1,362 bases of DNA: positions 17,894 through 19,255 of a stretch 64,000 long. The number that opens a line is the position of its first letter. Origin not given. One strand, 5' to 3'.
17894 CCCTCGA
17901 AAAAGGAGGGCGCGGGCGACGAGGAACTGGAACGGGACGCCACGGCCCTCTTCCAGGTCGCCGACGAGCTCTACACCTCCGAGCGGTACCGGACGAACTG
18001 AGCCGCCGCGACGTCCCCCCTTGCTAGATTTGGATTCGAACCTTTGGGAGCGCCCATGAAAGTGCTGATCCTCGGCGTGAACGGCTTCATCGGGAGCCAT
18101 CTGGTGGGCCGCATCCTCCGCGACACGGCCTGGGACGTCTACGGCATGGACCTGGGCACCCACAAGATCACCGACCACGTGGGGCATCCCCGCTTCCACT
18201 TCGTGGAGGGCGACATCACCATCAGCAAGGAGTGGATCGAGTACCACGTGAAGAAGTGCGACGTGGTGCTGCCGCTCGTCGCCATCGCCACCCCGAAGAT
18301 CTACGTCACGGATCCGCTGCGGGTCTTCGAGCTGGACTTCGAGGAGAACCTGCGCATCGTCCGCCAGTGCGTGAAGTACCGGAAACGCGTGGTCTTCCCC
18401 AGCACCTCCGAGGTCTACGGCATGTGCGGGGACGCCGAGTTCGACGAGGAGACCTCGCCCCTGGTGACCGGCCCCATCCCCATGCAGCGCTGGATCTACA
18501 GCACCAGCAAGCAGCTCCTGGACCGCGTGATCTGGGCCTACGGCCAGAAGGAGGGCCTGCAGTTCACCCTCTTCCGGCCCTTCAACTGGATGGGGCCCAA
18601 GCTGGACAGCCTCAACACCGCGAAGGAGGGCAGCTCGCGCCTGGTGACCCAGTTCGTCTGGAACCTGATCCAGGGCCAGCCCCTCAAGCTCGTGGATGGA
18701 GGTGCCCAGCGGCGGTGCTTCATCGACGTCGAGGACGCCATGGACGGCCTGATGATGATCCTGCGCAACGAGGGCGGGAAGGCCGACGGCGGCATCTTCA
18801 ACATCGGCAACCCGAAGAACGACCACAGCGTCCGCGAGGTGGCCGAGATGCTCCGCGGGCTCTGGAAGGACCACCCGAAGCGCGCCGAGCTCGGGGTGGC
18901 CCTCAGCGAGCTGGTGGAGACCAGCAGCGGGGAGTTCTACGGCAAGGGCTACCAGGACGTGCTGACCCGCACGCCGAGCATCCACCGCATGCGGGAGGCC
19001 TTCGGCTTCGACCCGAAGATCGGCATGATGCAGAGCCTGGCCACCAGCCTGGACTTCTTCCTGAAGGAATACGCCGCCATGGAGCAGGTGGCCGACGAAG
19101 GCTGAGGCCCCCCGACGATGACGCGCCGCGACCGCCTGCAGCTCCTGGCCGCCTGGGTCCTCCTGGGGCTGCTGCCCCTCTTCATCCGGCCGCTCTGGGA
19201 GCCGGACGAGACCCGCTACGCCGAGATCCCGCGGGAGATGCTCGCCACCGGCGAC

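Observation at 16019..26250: Arn-like undecaprenyl-phosphate-sugar glycosylation locus lacking arnB/arnC/arnD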

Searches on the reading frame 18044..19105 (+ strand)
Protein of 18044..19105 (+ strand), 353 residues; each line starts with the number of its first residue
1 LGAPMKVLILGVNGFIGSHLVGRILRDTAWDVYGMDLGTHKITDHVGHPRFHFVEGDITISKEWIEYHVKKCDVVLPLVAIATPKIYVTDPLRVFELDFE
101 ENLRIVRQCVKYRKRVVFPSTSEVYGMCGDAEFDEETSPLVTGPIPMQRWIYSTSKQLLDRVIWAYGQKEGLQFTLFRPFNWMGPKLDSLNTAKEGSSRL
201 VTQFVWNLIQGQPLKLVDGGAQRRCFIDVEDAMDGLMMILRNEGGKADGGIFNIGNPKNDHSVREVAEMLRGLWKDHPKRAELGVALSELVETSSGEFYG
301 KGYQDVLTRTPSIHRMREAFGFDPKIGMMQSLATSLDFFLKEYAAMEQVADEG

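Call 6: search_protein_families(library=pfam, proteins=[window:18044-19105:+], max_evalue=0.01)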
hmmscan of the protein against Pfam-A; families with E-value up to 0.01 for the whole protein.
window:18044-19105:+ (353 aa): 4 families
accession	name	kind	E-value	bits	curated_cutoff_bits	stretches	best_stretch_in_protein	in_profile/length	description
PF01370.27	Epimerase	-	1.8e-45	155.6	20.9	1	7-255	1-240/240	NAD dependent epimerase/dehydratase family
PF16363.11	GDP_Man_Dehyd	-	1.7e-23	84.1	27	1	8-328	1-325/332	GDP-mannose 4,6 dehydratase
PF01073.25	3Beta_HSD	-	7.6e-05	22.3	22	1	8-162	1-156/280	3-beta hydroxysteroid dehydrogenase/isomerase family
PF07993.18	NAD_binding_4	-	0.00029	20.5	20.1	0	50-184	62-209/258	Male sterility protein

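Call 8: search_protein_families(library=ncbifam, proteins=[window:18044-19105:+], max_evalue=0.01)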
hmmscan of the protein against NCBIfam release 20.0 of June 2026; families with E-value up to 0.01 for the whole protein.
window:18044-19105:+ (353 aa): 17 families
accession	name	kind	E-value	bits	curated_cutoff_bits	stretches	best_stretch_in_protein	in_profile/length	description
NF008872.0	PRK11908.1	equivalog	3.2e-163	542.8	294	1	5-348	2-344/349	bifunctional UDP-4-keto-pentose/UDP-xylose synthase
NF005998.1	PRK08125.1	equivalog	1e-158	529.7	777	1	5-339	316-649/649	bifunctional UDP-4-amino-4-deoxy-L-arabinose formyltransferase/UDP-glucuronic acid oxidase ArnA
TIGR02197.1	heptose_epim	equivalog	9.8e-18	64.4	274.6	1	7-269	1-255/316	ADP-glyceromanno-heptose 6-epimerase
TIGR01181.1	dTDP_gluc_dehyt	equivalog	1.4e-17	63.8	365.1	1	6-275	1-263/321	dTDP-glucose 4,6-dehydratase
TIGR01179.1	galE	equivalog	1.7e-17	63.3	262.3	1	6-270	1-271/332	UDP-glucose 4-epimerase GalE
TIGR04180.1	EDH_00030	hypoth_equivalog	2.3e-15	56.5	475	1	7-271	1-253/297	NAD-dependent 4,6-dehydratase LegB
NF041015.1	UDPsulfquin_syn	equivalog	4.2e-08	32.6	575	1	201-283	239-319/384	UDP-sulfoquinovose synthase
TIGR03466.1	HpnA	hypoth_equivalog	4.4e-08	32.4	367.65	1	5-186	1-174/327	hopanoid-associated sugar epimerase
NF007490.0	PRK10084.1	subfamily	1.3e-07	31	649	1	5-266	1-270/361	dTDP-glucose 4,6-dehydratase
NF007582.0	PRK10217.1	equivalog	1.4e-07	30.9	698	1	6-281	3-281/355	dTDP-glucose 4,6-dehydratase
NF007956.0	PRK10675.1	subfamily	6.1e-06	25.6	394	1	5-267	1-273/338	UDP-glucose 4-epimerase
NF008360.0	PRK11150.1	equivalog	2e-05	24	452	1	104-269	99-249/310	ADP-glyceromanno-heptose 6-epimerase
NF043036.1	ErythonDh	equivalog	0.00023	20.5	325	1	5-127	1-131/321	D-erythronate dehydrogenase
NF047837.1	UDPAcbARedWbcJ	equivalog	0.0028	16.6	500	0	152-271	103-212/372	UDP-2-acetamido-2,6-beta-L-arabino-hexul-4-ose reductase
TIGR01746.1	Thioester-redct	subfamily_domain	0.0053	16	213.35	0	6-33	1-29/371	thioester reductase domain-containing protein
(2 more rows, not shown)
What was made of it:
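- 18044..19105 (+): DH: standalone ArnA-C-terminal-type UDP-glucuronate oxidative decarboxylase (alternative ATG start at 18056). NF008872 scores 542.8 bits (cut-off 294); the ArnA model NF005998 matches positions 316-649 (call 8).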

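Call 9: search_solved_structures(query=window:18044-19105:+, max_evalue=1e-10, show_alignments=1)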
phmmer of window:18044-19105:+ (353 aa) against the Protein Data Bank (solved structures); distinct sequences matched with E-value up to 1e-10: 27.
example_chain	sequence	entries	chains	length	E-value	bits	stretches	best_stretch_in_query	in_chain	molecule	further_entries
2bll_A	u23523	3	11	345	2.5e-143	480.6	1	5-342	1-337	PROTEIN YFBG | UDP-4-amino-4-deoxy-L-arabinose formyltransferase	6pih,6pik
9v5h_G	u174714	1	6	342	2.9e-143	480.4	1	5-341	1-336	Bifunctional polymyxin resistance protein ArnA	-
8gjh_A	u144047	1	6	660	3.7e-143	480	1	5-345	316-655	Bifunctional polymyxin resistance protein ArnA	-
1u9j_A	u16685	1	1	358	5.3e-143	479.5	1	6-342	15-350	Hypothetical protein yfbG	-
1z73_A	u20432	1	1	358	1.4e-142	478.2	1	6-342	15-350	protein ArnA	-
1z7b_A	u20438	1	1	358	2.6e-142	477.3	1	6-342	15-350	protein ArnA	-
1z7e_A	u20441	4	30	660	3.3e-142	476.9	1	6-342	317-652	protein ArnA | Bifunctional polymyxin resistance protein ArnA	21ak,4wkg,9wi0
1z75_A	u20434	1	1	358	3.6e-142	476.8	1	6-342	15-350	protein ArnA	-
1z74_A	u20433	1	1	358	5e-142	476.3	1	6-342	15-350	protein ArnA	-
8ftn_A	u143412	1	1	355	6.7e-142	475.9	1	6-342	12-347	Bifunctional UDP-4-amino-4-deoxy-L-arabinose formyltransferase/UDP-glucuronic acid oxidase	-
3slg_A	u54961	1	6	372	2.6e-127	427.9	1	5-332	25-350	PbgP3 protein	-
6h0p_A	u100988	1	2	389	1.8e-62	214.6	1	4-345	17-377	UDP-D-apiose/UDP-D-xylose synthase 1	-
6h0n_A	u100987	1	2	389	6.7e-62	212.7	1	4-345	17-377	UDP-D-apiose/UDP-D-xylose synthase 1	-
4gll_A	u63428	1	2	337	9.7e-26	93.8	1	6-343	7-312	UDP-glucuronic acid decarboxylase 1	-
2b69_A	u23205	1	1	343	1.2e-25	93.5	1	6-343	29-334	UDP-glucuronate decarboxylase 1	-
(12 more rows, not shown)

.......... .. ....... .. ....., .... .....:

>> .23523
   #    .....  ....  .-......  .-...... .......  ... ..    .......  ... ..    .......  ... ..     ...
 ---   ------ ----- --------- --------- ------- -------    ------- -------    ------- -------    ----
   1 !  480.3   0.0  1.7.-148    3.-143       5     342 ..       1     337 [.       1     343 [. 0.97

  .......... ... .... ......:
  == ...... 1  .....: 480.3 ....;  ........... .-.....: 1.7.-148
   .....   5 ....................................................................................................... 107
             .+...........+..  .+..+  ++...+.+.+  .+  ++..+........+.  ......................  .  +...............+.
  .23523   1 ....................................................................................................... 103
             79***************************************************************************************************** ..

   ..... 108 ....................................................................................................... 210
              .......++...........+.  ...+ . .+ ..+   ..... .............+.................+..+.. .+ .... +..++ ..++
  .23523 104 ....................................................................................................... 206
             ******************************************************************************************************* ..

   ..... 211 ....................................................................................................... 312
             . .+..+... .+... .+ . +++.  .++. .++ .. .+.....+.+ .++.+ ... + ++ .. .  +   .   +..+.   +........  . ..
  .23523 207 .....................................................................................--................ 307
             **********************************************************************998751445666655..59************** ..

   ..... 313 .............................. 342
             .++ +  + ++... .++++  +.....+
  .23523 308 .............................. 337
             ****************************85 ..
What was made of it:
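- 18044..19105 (+): PDB ArnA decarboxylase domain 2bll: 480 bits (call 9).
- On ArnA decarboxylase domain / UDP-4-keto-pentose synthase (NCBIfam NF008872, NF005998): The match to UXS (94 bits) and to UDP-apiose/xylose synthase (215 bits) is far weaker than to ArnA (480 bits) (call 9).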

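Call 10: find_encoding_contigs(protein=window:18044-19105:+, flank=10000, max_places=6)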
Protein window:18044-19105:+ (353 aa): no gene with exactly this product is on record in the collection.

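Call 11: find_encoding_contigs(protein=window:18056-19105:+, flank=10000, max_places=6)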
Protein window:18056-19105:+ (349 aa): no gene with exactly this product is on record in the collection.
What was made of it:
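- Tried and rejected: Exact-sequence look-up of the DH protein with either start codon: not on record (calls 10, 11).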

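Call 12: find_related_loci(query=window:18056-19105:+, collection=genome_contigs, flank=10000)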
Query window:18056-19105:+ (349 aa) in genome_contigs; peptide patterns used: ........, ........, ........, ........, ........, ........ (x = any residue, [..] = any of these).
599 stretches matched a pattern (row limit reached: there are more); 590 encode a relative of the query (tblastn E <= 1e-3); the best 80 are kept; 80 distinct loci.
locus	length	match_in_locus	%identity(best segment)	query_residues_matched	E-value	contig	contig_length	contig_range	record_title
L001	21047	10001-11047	97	1-349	0e+0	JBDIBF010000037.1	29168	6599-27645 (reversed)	MAG: Holophagaceae bacterium isolate AS-MICRO-3CA.365 NODE_6459_length_29168_cov_8.648707, whole genome shotgun sequence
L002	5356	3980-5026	89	1-349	0e+0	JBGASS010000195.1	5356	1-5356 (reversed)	MAG: Holophagaceae bacterium isolate MAG_MBR_H10.27 MBRH10-27_opera_contig_38649, whole genome shotgun sequence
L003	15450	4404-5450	90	1-349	0e+0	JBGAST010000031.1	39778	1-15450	MAG: Holophagaceae bacterium isolate MAG_AAO_AS.22 AAOAS-22_NODE_31_length_39778_cov_6.250951, whole genome shotgun sequ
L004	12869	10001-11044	89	1-348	0e+0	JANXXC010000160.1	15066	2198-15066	MAG: Holophagaceae bacterium isolate GL140_2_metabat_343 GL140_2_k141_1537247, whole genome shotgun sequence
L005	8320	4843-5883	87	1-347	0e+0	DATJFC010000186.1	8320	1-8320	MAG TPA_asm: Holophagaceae bacterium isolate SMAG_U15449 k141_400677, whole genome shotgun sequence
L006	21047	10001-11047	87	1-349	0e+0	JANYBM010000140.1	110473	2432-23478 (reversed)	MAG: Holophagaceae bacterium isolate GL140_6_metabat_10 GL140_6_k141_1667484, whole genome shotgun sequence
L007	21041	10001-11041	88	1-347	0e+0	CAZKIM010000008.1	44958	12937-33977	MAG TPA_asm: uncultured Solibacteraceae bacterium isolate binchicken_co284_36 genome assembly, contig: NODE_1099_length_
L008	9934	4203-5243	87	1-347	0e+0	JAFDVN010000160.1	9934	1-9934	MAG: Acidobacteria bacterium isolate SZAS-17 CK_MAG-112__160__length-9934, whole genome shotgun sequence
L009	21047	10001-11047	87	1-349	0e+0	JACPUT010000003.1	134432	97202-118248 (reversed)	MAG: Acidobacteria bacterium isolate NC_groundwater_765_Ag_S2p5_67_25 JBCH_GD18_4_SO25_S179_scaffold_38863, whole genome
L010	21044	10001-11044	87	1-348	0e+0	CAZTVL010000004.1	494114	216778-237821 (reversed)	MAG TPA_asm: uncultured Solibacteraceae bacterium isolate SRP193066_co2_44 genome assembly, contig: NODE_5_length_494114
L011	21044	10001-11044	85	1-348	0e+0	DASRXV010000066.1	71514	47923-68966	MAG TPA_asm: Holophagaceae bacterium isolate SMAG_U12831 k141_2973041, whole genome shotgun sequence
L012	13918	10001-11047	85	1-349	0e+0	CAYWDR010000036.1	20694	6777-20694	MAG TPA_asm: uncultured Solibacteraceae bacterium isolate binchicken_co144_1116 genome assembly, contig: NODE_5354_lengt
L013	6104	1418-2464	84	1-349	0e+0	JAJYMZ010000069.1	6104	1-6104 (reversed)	MAG: Acidobacteria bacterium isolate DBS2-4.bin22 NODE_23388_length_6104_cov_1.01807, whole genome shotgun sequence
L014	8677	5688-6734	84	1-349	0e+0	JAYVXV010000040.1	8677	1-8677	MAG: Holophagaceae bacterium isolate GL85_DN_metabinner_16 GL85_DN_metabinner_16_39, whole genome shotgun sequence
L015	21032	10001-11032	83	1-347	0e+0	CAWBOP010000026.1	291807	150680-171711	MAG: Terriglobia bacterium isolate MFD01299.bin.2.51 genome assembly, contig: contig_82679, whole genome shotgun sequenc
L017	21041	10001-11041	79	1-347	0e+0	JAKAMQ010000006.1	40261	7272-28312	MAG: Acidobacteria bacterium isolate WY5.bin29 NODE_1384_length_40261_cov_2.083994, whole genome shotgun sequence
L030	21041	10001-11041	78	1-347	0e+0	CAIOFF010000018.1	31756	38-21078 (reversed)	MAG: uncultured Holophagaceae bacterium isolate MJ3_bin-213 genome assembly, contig: bin-213:18/70, whole genome shotgun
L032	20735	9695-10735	78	1-347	0e+0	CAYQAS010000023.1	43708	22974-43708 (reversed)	MAG TPA_asm: uncultured Solibacteraceae bacterium isolate SRP302447_co1_631 genome assembly, contig: NODE_2487_length_43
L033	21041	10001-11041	77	1-347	0e+0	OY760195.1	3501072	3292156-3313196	MAG: uncultured Holophaga sp. isolate 19663c38-e6f5-42a8-8268-146037a524bf genome assembly, chromosome: 1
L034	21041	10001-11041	76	1-347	0e+0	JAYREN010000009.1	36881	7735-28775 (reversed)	MAG: Holophaga sp. isolate SH_SHASGE2bin.8 NODE_370_length_36881_cov_1.565245, whole genome shotgun sequence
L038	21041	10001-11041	77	1-347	0e+0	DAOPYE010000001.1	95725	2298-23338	MAG TPA_asm: Holophaga sp. isolate AMR_MDS_1322 NODE_123_length_95725_cov_7.310055, whole genome shotgun sequence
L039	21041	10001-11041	77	1-347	0e+0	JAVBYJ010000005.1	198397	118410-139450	MAG: Geothrix sp. isolate GS30 30, whole genome shotgun sequence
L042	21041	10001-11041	78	1-347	0e+0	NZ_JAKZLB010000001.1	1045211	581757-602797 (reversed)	Geothrix oryzisoli strain SG189 Scaffold1, whole genome shotgun sequence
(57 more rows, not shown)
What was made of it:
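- On Complete Ara4N pathway (arnBCADTEF): The genome_contigs scan cap was used at call 12.
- Tried and rejected: The single genome_contigs scan was spent on DH (call 12).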

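Call 26: search_protein_families(library=pfam, proteins=[L032:8006-8767:+, L032:12092-13213:+, L032:15776-16984:+, L034:15020-16276:+, L034:11050-13458:-, L033:12726-13976:+, L015:11343-15017:+, L015:15166-16899:+, L038:7902-9959:+, L017:8348-9955:+], max_evalue=0.001)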
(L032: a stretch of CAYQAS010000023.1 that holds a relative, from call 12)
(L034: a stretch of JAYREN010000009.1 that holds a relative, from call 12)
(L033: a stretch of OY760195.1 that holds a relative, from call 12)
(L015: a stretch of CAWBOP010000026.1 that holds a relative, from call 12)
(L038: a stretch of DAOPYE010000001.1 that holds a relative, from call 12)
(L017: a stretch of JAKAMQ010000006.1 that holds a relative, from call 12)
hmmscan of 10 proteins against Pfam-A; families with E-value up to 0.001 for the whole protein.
L032:8006-8767:+ (254 aa): 1 family
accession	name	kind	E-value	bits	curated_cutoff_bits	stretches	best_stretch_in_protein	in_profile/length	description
PF00551.24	Formyl_trans_N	-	4.7e-42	144.2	26.1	1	66-247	3-181/181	Formyl transferase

L032:12092-13213:+ (373 aa): 1 family
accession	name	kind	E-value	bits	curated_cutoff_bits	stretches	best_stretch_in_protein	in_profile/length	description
PF00365.25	PFK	-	9.8e-91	304.4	30.9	1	19-323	1-276/277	Phosphofructokinase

L032:15776-16984:+ (402 aa): 3 families
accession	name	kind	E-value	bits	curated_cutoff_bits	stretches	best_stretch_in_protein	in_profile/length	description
PF00266.25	Aminotran_5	-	5.6e-76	256.4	21.5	1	26-385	1-370/371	Aminotransferase class-V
PF01041.23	DegT_DnrJ_EryC1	-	3.6e-07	30.2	19.8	1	88-208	43-156/360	DegT/DnrJ/EryC1/StrS aminotransferase family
PF01212.27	Beta_elim_lyase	-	0.00033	20.5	27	1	120-198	80-169/288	Beta-eliminating lyase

L034:15020-16276:+ (418 aa): 2 families
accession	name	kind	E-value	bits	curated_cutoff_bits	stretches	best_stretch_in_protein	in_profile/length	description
PF00266.25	Aminotran_5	-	7.1e-78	262.6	21.5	1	38-397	1-370/371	Aminotransferase class-V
PF01212.27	Beta_elim_lyase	-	9.7e-05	22.3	27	1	145-211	93-170/288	Beta-eliminating lyase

L034:11050-13458:- (802 aa): 8 families
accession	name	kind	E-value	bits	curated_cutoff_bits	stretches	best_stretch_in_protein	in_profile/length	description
PF08448.16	PAS_4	-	1.7e-36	125.2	23.1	3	204-306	1-110/110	PAS fold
PF02518.31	HATPase_c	-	1.9e-25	89.9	26.4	1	555-662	1-109/111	Histidine kinase-, DNA gyrase B-, and HSP90-like ATPase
PF00072.30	Response_reg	-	1.9e-20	73.5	30.2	1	687-797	1-110/111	Response regulator receiver domain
PF00989.32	PAS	-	1.2e-10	41.9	22.6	1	201-271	4-73/113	PAS fold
PF13426.13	PAS_9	-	1.5e-09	38.5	27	0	209-302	2-102/103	PAS domain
PF00512.31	HisKA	-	1.6e-06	28.5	26.9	1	450-511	3-63/66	His Kinase A (phospho-acceptor) domain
PF13188.13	PAS_8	-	6.8e-05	23.1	21.8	0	202-240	5-43/65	PAS domain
PF10090.15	HPTransfase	-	0.0009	19.4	22.9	0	563-608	35-81/123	Histidine phosphotransferase C-terminal domain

L033:12726-13976:+ (416 aa): 3 families
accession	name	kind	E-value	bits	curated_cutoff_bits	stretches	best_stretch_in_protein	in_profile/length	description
PF00266.25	Aminotran_5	-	1.4e-81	274.8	21.5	1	37-395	2-370/371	Aminotransferase class-V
PF01212.27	Beta_elim_lyase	-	6.4e-05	22.8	27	1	144-209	94-170/288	Beta-eliminating lyase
PF01041.23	DegT_DnrJ_EryC1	-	0.00012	21.9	19.8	1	101-213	46-151/360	DegT/DnrJ/EryC1/StrS aminotransferase family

L015:11343-15017:+ (1224 aa): 5 families
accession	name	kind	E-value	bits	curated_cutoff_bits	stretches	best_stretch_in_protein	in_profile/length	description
PF02965.22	Met_synt_B12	-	2.7e-120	401.3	25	1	938-1208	2-273/273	Vitamin B12 dependent methionine synthase, activation domain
PF02574.22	S-methyl_trans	-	1.4e-93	314.3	22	1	16-324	1-283/283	Homocysteine S-methyltransferase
PF00809.28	Pterin_bind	-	5.1e-56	190.5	25.5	1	359-597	1-244/244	Pterin binding enzyme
PF02607.22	B12-binding_2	-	4.5e-26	91.3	23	1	655-729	1-74/74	B12 binding domain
PF02310.24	B12-binding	-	6e-20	71.7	32.1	1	748-841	2-97/121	B12 binding domain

L015:15166-16899:+ (577 aa): 2 families
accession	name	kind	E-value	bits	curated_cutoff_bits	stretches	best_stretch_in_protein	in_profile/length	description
PF07969.17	Amidohydro_3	-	5e-101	339.9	29.7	1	78-569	1-470/472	Amidohydrolase family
PF01979.26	Amidohydro_1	-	3.1e-13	50.1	25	1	244-568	32-343/345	Amidohydrolase family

L038:7902-9959:+ (685 aa): 5 families
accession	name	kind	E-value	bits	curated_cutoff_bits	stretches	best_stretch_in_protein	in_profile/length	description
PF00072.30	Response_reg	-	7.2e-22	78.1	30.2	1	568-678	1-109/111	Response regulator receiver domain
PF02518.31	HATPase_c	-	4e-21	76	26.4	1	416-539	1-110/111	Histidine kinase-, DNA gyrase B-, and HSP90-like ATPase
PF08447.18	PAS_3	-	3e-12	47.1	25.6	1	58-133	2-87/89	PAS fold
PF00512.31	HisKA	-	2.7e-10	40.6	26.9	1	310-372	3-63/66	His Kinase A (phospho-acceptor) domain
PF00989.32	PAS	-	0.00039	20.8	22.6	0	41-75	9-41/113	PAS fold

L017:8348-9955:+ (535 aa): 1 family
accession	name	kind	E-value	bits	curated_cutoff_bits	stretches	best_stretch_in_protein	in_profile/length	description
PF01103.29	Omp85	-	6.1e-05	23.1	24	0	425-526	201-315/325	Omp85 superfamily domain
